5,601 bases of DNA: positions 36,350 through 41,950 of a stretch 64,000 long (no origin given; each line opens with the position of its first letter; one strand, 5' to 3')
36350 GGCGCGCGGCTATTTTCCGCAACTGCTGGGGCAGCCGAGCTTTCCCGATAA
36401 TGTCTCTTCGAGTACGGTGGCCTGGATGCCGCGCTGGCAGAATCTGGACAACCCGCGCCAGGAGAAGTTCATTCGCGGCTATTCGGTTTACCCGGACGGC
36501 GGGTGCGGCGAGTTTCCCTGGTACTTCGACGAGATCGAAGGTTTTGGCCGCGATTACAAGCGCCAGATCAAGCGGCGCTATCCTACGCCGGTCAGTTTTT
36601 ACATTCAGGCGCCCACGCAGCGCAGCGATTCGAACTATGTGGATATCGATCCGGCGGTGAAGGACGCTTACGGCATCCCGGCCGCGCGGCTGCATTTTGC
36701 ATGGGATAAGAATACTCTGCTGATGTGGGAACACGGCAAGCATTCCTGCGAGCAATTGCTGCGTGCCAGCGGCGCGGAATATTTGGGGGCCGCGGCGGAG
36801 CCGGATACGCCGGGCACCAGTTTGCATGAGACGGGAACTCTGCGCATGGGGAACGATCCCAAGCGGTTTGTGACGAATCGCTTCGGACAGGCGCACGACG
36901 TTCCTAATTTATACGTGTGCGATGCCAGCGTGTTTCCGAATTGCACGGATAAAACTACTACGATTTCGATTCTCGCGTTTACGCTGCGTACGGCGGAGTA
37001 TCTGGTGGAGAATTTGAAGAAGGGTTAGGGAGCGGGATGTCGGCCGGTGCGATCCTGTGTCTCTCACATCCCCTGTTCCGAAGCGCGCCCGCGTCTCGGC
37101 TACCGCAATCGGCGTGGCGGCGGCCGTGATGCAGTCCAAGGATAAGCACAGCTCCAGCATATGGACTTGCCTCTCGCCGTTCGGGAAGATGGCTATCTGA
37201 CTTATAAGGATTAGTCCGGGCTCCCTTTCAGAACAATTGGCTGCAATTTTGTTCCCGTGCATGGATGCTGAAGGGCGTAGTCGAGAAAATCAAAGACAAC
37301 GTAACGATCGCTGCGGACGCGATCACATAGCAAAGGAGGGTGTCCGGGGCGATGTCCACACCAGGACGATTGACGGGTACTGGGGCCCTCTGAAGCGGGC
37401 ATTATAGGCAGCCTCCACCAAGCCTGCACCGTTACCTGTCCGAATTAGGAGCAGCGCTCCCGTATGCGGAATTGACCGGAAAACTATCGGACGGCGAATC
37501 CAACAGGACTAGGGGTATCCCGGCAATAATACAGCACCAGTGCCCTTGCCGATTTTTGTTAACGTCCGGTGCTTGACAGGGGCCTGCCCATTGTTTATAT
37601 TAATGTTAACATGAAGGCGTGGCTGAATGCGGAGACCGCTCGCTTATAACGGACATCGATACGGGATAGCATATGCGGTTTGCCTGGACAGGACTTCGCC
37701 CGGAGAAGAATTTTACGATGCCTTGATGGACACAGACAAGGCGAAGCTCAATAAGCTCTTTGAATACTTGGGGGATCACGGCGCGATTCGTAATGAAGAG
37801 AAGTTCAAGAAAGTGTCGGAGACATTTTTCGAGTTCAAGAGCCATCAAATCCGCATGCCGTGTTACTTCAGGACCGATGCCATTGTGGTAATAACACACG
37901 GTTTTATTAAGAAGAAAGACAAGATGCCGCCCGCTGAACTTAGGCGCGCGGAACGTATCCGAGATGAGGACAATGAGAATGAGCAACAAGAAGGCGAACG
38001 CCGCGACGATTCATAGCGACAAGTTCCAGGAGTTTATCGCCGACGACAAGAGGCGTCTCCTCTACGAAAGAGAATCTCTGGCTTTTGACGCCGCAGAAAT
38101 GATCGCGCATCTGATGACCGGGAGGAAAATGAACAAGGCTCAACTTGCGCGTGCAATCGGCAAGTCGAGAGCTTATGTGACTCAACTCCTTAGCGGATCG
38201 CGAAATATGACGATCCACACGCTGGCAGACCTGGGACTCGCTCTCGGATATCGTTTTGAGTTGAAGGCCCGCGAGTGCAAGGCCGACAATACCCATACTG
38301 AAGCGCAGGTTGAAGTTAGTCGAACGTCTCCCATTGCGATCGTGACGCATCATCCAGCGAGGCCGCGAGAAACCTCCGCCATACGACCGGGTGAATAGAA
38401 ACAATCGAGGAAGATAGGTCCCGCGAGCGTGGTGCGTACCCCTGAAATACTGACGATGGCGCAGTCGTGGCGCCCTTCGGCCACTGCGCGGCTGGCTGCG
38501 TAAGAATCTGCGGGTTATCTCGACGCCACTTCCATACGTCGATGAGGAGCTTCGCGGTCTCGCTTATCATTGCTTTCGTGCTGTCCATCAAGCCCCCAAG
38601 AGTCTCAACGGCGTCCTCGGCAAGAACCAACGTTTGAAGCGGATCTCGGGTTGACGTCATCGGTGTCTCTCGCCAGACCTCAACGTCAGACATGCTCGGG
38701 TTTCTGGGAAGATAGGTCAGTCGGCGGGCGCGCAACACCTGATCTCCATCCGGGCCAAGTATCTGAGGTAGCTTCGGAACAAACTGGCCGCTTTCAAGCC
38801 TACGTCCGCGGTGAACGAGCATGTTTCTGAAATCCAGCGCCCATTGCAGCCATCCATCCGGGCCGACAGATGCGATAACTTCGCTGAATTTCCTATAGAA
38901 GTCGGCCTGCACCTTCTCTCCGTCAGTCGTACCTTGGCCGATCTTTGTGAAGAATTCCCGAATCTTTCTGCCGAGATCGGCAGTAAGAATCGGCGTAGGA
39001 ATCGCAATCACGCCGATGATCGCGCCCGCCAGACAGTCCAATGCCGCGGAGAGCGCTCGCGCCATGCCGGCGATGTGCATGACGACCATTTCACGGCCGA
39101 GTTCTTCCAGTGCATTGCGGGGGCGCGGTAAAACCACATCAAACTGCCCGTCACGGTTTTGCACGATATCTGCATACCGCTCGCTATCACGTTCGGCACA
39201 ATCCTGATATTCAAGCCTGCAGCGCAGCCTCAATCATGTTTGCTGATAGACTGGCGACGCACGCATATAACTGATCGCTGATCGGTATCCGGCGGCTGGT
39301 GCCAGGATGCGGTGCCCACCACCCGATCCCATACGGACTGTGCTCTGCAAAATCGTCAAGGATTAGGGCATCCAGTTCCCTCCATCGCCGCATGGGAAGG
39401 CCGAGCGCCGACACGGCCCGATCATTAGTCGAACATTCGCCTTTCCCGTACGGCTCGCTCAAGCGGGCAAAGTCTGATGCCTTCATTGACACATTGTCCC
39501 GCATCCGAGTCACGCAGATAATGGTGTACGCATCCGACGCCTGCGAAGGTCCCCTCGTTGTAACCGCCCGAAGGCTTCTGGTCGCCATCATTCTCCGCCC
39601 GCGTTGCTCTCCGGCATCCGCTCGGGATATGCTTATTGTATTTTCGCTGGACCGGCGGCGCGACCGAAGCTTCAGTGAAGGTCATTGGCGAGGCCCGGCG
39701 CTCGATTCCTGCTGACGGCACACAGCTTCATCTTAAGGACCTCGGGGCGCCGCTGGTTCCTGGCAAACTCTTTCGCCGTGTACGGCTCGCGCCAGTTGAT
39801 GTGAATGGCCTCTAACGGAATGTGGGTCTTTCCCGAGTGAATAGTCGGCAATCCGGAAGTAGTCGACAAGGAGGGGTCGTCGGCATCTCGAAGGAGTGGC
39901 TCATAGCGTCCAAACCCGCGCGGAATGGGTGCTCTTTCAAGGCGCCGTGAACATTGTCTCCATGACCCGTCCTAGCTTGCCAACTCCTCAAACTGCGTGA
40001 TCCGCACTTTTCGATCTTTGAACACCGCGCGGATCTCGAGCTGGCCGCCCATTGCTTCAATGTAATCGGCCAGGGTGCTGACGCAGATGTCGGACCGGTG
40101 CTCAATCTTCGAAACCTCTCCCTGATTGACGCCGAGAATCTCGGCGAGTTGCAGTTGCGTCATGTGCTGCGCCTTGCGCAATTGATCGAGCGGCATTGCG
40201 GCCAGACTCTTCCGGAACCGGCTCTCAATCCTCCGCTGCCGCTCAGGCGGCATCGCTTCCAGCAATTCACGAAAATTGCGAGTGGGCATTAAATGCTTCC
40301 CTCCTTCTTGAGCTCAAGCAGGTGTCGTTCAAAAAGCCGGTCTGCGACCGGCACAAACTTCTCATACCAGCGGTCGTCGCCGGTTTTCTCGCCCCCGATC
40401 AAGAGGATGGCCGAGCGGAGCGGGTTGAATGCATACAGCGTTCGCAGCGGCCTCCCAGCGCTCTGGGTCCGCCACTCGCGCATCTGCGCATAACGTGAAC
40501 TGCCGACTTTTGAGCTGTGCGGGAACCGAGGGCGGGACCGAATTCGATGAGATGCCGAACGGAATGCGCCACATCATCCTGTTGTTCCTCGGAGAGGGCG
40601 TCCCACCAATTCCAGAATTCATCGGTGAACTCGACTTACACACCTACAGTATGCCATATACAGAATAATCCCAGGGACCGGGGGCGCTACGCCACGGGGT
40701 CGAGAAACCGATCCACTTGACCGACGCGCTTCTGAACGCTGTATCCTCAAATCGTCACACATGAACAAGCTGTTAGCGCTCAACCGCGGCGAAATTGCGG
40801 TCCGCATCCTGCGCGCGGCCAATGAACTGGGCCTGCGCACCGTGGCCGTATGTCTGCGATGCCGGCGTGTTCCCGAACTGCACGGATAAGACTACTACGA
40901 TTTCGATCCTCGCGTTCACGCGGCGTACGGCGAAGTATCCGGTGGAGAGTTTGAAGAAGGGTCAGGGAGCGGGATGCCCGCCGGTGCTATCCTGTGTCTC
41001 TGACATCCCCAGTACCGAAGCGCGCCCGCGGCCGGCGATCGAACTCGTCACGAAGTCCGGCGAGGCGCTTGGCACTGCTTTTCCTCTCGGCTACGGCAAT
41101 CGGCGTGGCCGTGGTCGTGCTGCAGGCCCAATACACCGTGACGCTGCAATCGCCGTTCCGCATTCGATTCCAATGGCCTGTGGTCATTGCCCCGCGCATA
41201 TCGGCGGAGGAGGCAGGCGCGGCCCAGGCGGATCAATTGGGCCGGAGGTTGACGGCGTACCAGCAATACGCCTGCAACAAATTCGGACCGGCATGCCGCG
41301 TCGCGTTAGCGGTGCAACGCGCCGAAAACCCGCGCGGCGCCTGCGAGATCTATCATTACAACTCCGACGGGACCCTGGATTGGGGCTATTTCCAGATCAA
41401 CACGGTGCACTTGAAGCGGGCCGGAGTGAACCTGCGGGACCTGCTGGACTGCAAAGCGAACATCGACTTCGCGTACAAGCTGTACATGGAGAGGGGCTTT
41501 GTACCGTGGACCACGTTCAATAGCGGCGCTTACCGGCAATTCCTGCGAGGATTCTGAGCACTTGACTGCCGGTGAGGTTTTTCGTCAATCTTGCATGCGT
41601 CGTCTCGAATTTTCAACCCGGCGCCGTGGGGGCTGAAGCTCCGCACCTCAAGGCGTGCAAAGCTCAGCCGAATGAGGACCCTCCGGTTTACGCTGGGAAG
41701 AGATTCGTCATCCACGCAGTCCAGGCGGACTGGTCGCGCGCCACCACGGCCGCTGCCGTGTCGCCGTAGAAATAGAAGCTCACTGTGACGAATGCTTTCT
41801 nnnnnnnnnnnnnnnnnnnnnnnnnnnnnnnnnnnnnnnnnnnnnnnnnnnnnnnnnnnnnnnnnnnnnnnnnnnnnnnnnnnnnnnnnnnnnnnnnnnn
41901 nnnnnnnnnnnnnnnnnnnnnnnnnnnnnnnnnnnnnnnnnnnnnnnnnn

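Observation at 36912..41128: ~3.7-kb AT-richer island bracketed by diverged direct repeats of the GMC gene end, carrying two HigBA-like modules around an unknown cassette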

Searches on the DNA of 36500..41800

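Call 49: search_rna_families(source=window, start=36500, end=41800, threshold=evalue, max_evalue=1)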
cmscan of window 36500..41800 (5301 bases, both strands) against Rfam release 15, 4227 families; matches with E-value up to 1: 2.
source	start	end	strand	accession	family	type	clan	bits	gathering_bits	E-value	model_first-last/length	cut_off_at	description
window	41662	41715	-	RF01310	sR7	Gene; snRNA; snoRNA; CD-box;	-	19.9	37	0.32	1-57/57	no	Small nucleolar RNA sR7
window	39976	40059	-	RF02248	Six3os1_3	Gene; lncRNA;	-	17.6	40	0.3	1-75/75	no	Six3os1 conserved region 3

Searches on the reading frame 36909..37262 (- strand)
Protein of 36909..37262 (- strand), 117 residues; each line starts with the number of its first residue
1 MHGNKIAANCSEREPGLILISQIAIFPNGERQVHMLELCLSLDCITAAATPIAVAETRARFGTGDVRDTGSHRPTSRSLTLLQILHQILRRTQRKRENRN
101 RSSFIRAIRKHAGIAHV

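Call 74: search_protein_families(library=pfam, proteins=[window:36909-37262:-], max_evalue=1)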
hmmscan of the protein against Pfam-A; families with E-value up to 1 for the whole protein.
window:36909-37262:- (117 aa): 0 families

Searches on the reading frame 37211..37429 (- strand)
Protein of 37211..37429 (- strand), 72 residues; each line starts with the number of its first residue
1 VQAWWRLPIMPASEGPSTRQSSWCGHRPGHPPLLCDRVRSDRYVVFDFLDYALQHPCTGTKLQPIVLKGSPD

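Call 74: search_protein_families(library=pfam, proteins=[window:37211-37429:-], max_evalue=1)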
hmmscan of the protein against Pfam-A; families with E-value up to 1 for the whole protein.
window:37211-37429:- (72 aa): 0 families

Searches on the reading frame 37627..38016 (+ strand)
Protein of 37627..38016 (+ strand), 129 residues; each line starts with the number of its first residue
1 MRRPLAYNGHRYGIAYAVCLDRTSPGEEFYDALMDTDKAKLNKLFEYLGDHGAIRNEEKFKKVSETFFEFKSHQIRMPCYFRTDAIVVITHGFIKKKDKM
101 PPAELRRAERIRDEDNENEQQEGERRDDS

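Call 6: search_protein_families(library=pfam, proteins=[window:37627-38016:+], max_evalue=0.1)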
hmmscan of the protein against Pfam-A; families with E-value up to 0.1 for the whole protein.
window:37627-38016:+ (129 aa): 1 family
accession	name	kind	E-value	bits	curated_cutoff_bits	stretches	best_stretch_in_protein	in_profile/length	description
PF05973.20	Gp49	-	5.4e-09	36.4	23.9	1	31-111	4-88/90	Phage derived protein Gp49-like (DUF891)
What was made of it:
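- On HigBA type II toxin-antitoxin (module 1, 37627-38398): PF05973, E = 5.4e-9, 36.4 bits (cut-off 23.9), profile positions 4-88 of 90 (call 6).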

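Call 7: search_protein_families(library=padloc, proteins=[window:37627-38016:+], max_evalue=0.1)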
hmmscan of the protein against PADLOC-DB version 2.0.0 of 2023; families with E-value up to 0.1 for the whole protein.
window:37627-38016:+ (129 aa): 1 family
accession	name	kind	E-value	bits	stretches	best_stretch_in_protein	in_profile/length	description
PDLC03886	NsnC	-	2.7e-06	25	1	58-109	232-283/293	-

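Call 9: search_protein_families(library=phrogs, proteins=[window:37627-38016:+], max_evalue=0.1)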
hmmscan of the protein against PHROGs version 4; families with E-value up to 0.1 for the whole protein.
window:37627-38016:+ (129 aa): 1 family
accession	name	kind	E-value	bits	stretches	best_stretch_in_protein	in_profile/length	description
phrog_2523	-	unknown function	5.1e-08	34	1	27-114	12-103/108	-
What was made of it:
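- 37627..38016 (+): HigB-like toxin 1 (Gp49/DUF891 family, 129 aa), apparently intact. Pfam PF05973, E = 5.4e-9, covering profile positions 4-88 of 90 (call 6); phrog_2523 (call 9).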

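Call 10: search_protein_families(library=ncbifam, proteins=[window:37627-38016:+], max_evalue=0.1)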
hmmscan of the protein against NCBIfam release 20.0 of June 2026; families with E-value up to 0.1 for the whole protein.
window:37627-38016:+ (129 aa): 0 families

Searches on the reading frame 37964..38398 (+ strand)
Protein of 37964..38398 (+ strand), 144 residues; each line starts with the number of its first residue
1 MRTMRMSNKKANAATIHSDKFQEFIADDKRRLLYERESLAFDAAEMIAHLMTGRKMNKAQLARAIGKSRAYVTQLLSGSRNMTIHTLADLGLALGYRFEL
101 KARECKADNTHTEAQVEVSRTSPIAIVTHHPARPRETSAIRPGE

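Call 6: search_protein_families(library=pfam, proteins=[window:37964-38398:+], max_evalue=0.1)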
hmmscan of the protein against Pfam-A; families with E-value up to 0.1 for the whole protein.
window:37964-38398:+ (144 aa): 6 families
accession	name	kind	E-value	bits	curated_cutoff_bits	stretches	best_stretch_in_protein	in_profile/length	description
PF01381.28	HTH_3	-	1.7e-06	28.4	23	1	54-99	8-53/55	Helix-turn-helix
PF13443.12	HTH_26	-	6.8e-06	26.7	22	1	47-97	2-53/63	Cro/C1-type HTH DNA-binding domain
PF17762.8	HTH_ParB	-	0.00032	21.2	22.6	1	41-76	6-41/102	ParB HTH domain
PF13560.12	HTH_31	-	0.00045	20.9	27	1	45-94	4-54/64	Helix-turn-helix domain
PF13744.12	HTH_37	-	0.077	13.3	27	0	44-102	20-79/80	Helix-turn-helix domain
PF12844.13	HTH_19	-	0.1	13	30.2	0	46-96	3-53/64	Helix-turn-helix domain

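Call 7: search_protein_families(library=padloc, proteins=[window:37964-38398:+], max_evalue=0.1)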
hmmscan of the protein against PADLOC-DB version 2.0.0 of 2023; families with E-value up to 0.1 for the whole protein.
window:37964-38398:+ (144 aa): 10 families
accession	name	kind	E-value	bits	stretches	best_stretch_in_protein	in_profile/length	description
PDLC04758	PDC-M64B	-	4.1e-08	31.7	1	43-97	31-85/123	-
PDLC04760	PDC-M64C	-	8.6e-07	27.3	1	39-97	23-81/93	-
PDLC04759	PDC-M64B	-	1.2e-06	26.6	1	44-121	28-106/135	-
PDLC04757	PDC-M64B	-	1.9e-06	25.8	1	42-97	29-84/128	-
PDLC04762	PDC-M64C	-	8e-05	20.6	1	38-95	23-80/97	-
PDLC03982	PD-Lambda-2_B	-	0.00013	19.4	1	35-120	49-136/402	-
PDLC04761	PDC-M64C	-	0.00085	17.8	1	43-95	34-86/100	-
PDLC03955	RmrA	-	0.0012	16.2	1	48-112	26-90/371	-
PDLC02926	HTH_VI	-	0.0051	15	1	54-92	13-51/92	-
PDLC03665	Control_protein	-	0.0051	15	1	55-96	22-63/77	control protein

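Call 10: search_protein_families(library=ncbifam, proteins=[window:37964-38398:+], max_evalue=0.1)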
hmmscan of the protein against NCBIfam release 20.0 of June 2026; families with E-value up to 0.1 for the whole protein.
window:37964-38398:+ (144 aa): 3 families
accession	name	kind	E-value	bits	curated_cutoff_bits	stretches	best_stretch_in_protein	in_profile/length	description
NF006015.0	PRK08154.1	subfamily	0.00019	20.7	204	1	35-100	23-88/314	anaerobic benzoate catabolism transcriptional regulator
TIGR00180.1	parB_part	domain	0.00022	21.1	58.45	1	40-76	105-141/186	ParB/RepB/Spo0J family partition protein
TIGR02607.1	antidote_HigA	equivalog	0.056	13.3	47.7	0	55-95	20-60/81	HigA family addiction module antitoxin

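Call 81: find_homologous_proteins(query=window:37979-38398:+, max_evalue=0.00001)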
Query window:37979-38398:+ (139 aa): 54 proteins with E <= 0.00001 among 118 candidates.
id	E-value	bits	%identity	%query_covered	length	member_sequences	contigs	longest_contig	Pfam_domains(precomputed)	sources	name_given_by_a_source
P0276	1.2e-83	295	100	100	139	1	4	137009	PF01381.29,PF13443.13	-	-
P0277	3.6e-54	200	77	95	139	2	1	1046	PF01381.29,PF13443.13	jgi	jgi:transcriptional regulator with XRE-family HTH domain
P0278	1.4e-46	175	68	96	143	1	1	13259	PF01381.29,PF13443.13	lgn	-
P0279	1.2e-44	169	69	89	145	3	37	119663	PF01381.29,PF13443.13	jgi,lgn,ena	jgi:transcriptional regulator with XRE-family HTH domain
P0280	6.2e-44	167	82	70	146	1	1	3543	PF01381.29,PF13443.13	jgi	jgi:transcriptional regulator with XRE-family HTH domain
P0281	7.5e-42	160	76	79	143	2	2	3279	PF01381.29,PF13443.13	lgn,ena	-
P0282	2.4e-37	146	79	64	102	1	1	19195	PF01381.29,PF13443.13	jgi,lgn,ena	-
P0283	1.3e-35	140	56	96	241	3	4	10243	PF05973.21,PF01381.29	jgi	-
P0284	1.1e-34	137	74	63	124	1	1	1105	PF01381.29,PF13443.13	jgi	jgi:transcriptional regulator with XRE-family HTH domain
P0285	1.2e-33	134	63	72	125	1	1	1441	PF01381.29,PF13560.13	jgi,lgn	-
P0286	2.9e-33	132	64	73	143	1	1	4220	PF01381.29,PF13560.13,PF13443.13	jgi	jgi:transcriptional regulator with XRE-family HTH domain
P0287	2.4e-32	130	59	81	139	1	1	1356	PF01381.29,PF17762.9,PF13443.13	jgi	jgi:transcriptional regulator with XRE-family HTH domain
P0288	7.5e-32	128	54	91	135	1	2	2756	PF01381.29,PF13443.13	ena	-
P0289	8.3e-32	128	71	63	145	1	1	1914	PF01381.29,PF13560.13,PF13443.13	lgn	-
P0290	9.1e-32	128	69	65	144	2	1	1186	PF01381.29,PF13443.13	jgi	-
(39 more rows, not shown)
